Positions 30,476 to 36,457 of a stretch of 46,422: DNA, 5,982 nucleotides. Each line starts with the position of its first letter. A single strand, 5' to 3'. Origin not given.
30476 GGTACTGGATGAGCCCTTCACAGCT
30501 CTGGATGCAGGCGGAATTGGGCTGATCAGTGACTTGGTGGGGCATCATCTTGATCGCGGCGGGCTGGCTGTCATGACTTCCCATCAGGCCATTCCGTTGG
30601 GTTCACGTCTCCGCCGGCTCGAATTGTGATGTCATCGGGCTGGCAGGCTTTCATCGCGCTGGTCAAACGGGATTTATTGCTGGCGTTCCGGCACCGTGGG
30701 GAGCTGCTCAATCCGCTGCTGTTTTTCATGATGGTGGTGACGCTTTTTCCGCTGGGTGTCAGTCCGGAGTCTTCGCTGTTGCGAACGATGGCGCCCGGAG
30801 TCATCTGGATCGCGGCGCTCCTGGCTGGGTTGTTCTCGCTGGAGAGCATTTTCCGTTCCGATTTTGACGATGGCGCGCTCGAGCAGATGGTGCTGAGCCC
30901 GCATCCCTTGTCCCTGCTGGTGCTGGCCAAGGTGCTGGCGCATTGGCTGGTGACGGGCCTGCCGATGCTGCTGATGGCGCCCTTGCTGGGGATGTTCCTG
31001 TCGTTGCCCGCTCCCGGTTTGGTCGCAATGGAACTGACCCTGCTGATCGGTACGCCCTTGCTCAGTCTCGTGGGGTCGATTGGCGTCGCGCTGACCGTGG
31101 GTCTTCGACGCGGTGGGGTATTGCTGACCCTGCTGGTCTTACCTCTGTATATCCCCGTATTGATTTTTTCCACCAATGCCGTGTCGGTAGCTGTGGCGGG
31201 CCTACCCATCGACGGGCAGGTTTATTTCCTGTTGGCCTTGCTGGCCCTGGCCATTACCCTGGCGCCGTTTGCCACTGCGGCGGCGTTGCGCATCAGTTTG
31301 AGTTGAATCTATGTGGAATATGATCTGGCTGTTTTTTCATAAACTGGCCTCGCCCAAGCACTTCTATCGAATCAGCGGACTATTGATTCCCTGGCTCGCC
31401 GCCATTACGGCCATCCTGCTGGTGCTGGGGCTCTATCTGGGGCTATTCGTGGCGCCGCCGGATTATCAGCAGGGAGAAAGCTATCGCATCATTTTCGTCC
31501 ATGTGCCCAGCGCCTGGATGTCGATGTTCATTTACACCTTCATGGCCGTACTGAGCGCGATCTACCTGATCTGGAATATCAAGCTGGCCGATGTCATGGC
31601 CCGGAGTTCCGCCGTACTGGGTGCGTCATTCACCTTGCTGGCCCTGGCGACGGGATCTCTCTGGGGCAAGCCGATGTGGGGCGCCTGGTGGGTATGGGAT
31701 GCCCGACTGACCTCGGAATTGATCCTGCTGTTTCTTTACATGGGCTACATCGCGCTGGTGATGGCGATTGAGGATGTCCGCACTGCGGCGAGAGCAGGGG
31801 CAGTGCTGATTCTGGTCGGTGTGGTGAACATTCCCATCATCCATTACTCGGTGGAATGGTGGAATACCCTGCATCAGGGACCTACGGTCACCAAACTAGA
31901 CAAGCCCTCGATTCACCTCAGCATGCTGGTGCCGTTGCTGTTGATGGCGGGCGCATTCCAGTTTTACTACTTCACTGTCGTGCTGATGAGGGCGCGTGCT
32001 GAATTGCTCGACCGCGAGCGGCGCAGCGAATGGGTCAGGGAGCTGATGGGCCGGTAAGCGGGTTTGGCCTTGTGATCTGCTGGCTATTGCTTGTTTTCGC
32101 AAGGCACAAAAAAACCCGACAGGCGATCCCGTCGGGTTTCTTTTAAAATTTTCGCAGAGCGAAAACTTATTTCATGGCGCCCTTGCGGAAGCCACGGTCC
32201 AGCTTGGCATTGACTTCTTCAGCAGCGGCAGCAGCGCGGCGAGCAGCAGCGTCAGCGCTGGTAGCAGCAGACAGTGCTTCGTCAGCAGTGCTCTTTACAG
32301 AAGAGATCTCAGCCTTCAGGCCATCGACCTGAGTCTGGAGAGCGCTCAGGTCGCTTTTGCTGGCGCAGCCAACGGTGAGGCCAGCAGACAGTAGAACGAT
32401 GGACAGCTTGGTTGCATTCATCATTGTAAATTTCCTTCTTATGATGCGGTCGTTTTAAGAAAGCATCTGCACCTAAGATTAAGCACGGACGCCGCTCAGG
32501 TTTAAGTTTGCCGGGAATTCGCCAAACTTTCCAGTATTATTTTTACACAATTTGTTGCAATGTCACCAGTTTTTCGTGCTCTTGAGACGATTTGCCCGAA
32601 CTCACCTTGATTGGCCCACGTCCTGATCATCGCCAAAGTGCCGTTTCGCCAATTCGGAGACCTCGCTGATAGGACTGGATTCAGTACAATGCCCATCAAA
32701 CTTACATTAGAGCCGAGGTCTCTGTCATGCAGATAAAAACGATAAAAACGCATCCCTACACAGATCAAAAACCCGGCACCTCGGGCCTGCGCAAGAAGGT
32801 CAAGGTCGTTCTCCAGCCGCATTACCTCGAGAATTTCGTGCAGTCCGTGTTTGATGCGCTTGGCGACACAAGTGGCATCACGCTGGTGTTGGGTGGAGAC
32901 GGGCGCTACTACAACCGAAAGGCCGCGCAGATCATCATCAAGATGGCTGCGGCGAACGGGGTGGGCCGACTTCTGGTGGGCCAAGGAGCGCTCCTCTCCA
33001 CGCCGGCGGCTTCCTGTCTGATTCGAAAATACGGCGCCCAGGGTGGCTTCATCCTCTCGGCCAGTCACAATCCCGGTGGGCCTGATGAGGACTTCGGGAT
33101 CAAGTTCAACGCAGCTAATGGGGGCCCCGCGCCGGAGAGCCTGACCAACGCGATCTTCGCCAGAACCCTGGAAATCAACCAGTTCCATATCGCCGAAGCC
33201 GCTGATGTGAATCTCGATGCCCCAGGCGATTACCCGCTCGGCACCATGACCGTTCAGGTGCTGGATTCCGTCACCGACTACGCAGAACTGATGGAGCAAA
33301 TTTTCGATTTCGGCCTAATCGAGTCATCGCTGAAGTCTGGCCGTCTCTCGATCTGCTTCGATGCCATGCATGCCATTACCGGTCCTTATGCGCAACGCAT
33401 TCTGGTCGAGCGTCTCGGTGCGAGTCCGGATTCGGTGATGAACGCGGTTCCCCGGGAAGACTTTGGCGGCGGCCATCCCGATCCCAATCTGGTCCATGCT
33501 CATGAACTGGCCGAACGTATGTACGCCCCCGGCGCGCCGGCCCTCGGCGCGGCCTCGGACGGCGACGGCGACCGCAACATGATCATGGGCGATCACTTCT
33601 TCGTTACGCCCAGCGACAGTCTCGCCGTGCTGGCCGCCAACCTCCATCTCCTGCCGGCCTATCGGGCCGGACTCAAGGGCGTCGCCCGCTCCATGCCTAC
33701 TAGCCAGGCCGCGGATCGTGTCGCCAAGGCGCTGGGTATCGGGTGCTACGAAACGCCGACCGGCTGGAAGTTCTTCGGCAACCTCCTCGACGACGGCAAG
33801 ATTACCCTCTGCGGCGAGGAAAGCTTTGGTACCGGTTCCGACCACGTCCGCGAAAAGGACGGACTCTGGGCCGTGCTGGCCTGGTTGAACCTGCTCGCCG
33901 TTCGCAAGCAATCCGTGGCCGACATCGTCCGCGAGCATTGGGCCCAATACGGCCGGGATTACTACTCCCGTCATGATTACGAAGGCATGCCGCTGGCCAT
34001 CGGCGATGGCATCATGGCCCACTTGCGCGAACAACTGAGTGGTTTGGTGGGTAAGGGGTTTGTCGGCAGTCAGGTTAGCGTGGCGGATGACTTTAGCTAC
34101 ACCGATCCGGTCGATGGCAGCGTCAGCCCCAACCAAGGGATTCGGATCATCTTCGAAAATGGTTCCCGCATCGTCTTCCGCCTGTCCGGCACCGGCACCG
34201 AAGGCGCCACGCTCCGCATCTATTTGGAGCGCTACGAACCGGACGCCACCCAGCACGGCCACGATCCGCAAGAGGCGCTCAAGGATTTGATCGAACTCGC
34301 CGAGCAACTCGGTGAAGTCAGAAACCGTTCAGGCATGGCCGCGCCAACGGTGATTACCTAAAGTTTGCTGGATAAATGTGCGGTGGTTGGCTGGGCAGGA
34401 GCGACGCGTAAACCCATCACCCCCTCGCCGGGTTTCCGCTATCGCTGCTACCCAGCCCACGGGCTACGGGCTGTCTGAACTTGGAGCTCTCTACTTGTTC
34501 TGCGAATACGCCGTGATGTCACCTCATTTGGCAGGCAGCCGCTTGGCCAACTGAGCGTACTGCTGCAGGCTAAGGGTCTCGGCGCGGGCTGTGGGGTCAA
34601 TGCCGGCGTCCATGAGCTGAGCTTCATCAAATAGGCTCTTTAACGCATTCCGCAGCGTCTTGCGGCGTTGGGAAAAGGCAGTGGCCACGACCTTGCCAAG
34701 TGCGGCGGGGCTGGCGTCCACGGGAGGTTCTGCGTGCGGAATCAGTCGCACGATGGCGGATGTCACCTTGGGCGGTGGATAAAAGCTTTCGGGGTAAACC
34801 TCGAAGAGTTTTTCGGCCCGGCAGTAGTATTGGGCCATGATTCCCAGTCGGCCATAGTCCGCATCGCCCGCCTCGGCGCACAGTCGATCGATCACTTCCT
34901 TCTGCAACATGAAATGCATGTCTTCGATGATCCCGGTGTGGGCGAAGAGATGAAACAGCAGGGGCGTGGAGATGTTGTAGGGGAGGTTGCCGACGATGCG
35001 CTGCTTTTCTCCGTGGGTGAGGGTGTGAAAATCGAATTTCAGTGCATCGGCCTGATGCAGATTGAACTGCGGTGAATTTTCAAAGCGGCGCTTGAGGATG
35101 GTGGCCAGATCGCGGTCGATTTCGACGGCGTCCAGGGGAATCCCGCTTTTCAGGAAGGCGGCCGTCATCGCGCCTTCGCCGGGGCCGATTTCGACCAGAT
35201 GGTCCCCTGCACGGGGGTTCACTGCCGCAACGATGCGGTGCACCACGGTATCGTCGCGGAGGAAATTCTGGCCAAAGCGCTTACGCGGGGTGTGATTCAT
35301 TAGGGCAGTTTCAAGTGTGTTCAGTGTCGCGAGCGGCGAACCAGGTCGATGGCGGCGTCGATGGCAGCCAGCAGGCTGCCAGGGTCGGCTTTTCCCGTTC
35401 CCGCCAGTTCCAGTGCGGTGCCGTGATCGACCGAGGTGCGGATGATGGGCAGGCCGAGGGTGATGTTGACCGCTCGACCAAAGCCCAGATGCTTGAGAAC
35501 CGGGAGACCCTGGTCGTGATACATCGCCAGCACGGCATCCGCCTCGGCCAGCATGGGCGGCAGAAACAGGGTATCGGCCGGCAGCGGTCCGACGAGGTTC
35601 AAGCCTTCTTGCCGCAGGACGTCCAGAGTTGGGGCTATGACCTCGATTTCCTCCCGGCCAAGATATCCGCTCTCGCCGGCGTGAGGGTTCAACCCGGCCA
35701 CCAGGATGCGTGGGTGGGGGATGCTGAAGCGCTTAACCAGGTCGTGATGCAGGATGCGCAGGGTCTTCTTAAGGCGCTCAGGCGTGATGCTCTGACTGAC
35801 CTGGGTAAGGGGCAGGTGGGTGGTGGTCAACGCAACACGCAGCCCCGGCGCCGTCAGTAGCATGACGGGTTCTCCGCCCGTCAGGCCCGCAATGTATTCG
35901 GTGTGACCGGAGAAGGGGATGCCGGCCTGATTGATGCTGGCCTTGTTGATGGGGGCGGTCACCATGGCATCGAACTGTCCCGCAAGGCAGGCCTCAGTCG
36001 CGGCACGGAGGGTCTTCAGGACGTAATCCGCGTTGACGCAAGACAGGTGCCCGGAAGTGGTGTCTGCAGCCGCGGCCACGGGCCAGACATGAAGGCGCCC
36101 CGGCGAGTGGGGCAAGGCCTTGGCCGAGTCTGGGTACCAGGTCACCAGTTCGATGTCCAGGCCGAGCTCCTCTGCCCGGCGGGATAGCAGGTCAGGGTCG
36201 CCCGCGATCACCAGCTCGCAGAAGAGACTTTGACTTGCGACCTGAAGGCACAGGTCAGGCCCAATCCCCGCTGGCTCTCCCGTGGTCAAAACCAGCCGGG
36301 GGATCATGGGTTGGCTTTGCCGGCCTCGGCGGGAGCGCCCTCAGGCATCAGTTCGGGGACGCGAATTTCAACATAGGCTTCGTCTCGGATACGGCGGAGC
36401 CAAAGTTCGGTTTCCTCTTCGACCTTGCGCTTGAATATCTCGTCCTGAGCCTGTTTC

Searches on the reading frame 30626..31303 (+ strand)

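Call 63: search_protein_families(library=pfam, proteins=[window:30626-31303:+], max_evalue=0.00001)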
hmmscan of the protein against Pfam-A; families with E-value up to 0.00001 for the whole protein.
window:30626-31303:+ (226 aa): 1 family
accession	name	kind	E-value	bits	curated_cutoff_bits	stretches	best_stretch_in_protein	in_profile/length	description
PF03379.19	CcmB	-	7.2e-80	267.9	24.9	1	9-223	1-215/215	CcmB protein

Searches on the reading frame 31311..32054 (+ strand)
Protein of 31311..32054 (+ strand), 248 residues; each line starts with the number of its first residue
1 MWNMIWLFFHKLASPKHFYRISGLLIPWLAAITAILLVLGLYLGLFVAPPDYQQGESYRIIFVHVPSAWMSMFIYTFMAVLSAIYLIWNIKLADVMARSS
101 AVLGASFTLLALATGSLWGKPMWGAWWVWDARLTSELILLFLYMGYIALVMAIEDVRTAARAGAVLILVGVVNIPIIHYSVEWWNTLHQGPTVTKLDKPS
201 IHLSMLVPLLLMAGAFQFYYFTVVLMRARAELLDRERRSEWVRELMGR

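Call 63: search_protein_families(library=pfam, proteins=[window:31311-32054:+], max_evalue=0.00001)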
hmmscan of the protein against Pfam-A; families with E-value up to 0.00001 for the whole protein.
window:31311-32054:+ (248 aa): 1 family
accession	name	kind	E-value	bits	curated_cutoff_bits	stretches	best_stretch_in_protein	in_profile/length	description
PF01578.25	Cytochrom_C_asm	-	1.1e-38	133.5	29.9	1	14-188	6-212/212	Cytochrome C assembly protein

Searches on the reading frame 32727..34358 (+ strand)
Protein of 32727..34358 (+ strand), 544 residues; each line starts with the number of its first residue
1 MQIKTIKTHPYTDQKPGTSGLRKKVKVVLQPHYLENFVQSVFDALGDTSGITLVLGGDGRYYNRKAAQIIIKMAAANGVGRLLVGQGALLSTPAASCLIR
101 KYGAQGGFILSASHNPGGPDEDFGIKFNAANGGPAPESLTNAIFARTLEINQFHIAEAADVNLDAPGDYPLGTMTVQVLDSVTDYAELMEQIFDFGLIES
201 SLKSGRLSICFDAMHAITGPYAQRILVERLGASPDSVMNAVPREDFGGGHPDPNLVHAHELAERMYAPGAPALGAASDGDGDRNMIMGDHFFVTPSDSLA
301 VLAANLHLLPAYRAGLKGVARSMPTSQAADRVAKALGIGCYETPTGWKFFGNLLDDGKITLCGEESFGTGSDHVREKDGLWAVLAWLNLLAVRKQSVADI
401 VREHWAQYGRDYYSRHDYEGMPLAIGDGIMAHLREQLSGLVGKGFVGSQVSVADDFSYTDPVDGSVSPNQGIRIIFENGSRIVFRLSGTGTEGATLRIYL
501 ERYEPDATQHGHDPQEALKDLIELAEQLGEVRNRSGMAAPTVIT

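Call 63: search_protein_families(library=pfam, proteins=[window:32727-34358:+], max_evalue=0.00001)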
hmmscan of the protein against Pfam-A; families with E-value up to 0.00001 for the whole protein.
window:32727-34358:+ (544 aa): 4 families
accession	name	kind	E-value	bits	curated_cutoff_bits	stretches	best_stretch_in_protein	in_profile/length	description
PF24947.1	PGM1_C_vert_fung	-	2.6e-44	151.3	27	1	410-541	1-138/138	Phosphoglucomutase-1, C-terminal domain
PF02878.22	PGM_PMM_I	-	3.9e-33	114.5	22.5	1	14-150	2-134/138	Phosphoglucomutase/phosphomannomutase, alpha/beta/alpha domain I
PF02880.22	PGM_PMM_III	-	4.7e-25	88.4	20.7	1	297-408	3-115/115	Phosphoglucomutase/phosphomannomutase, alpha/beta/alpha domain III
PF02879.22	PGM_PMM_II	-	4.4e-14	53.3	29.3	1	184-287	2-99/103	Phosphoglucomutase/phosphomannomutase, alpha/beta/alpha domain II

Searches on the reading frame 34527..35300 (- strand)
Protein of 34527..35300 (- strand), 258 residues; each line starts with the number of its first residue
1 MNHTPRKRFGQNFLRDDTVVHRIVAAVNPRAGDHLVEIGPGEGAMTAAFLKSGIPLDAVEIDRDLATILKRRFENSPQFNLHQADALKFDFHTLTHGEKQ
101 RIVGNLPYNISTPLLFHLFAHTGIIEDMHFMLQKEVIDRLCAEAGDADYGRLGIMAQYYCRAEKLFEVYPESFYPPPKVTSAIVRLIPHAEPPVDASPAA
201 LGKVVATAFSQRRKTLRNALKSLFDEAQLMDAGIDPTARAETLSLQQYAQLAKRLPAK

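Call 63: search_protein_families(library=pfam, proteins=[window:34527-35300:-], max_evalue=0.00001)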
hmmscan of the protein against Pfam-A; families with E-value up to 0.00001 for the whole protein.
window:34527-35300:- (258 aa): 1 family
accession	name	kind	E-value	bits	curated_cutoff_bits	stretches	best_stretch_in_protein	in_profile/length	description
PF00398.26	RrnaAD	-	6e-65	219.4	24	1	3-255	2-261/263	Ribosomal RNA adenine dimethylase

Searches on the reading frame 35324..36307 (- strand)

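Call 63: search_protein_families(library=pfam, proteins=[window:35324-36307:-], max_evalue=0.00001)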
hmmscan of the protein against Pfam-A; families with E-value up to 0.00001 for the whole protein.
window:35324-36307:- (328 aa): 1 family
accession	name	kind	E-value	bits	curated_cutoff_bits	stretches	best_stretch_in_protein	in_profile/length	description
PF04166.17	PdxA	-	7.2e-109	364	27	1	30-319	3-286/286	Pyridoxal phosphate biosynthetic protein PdxA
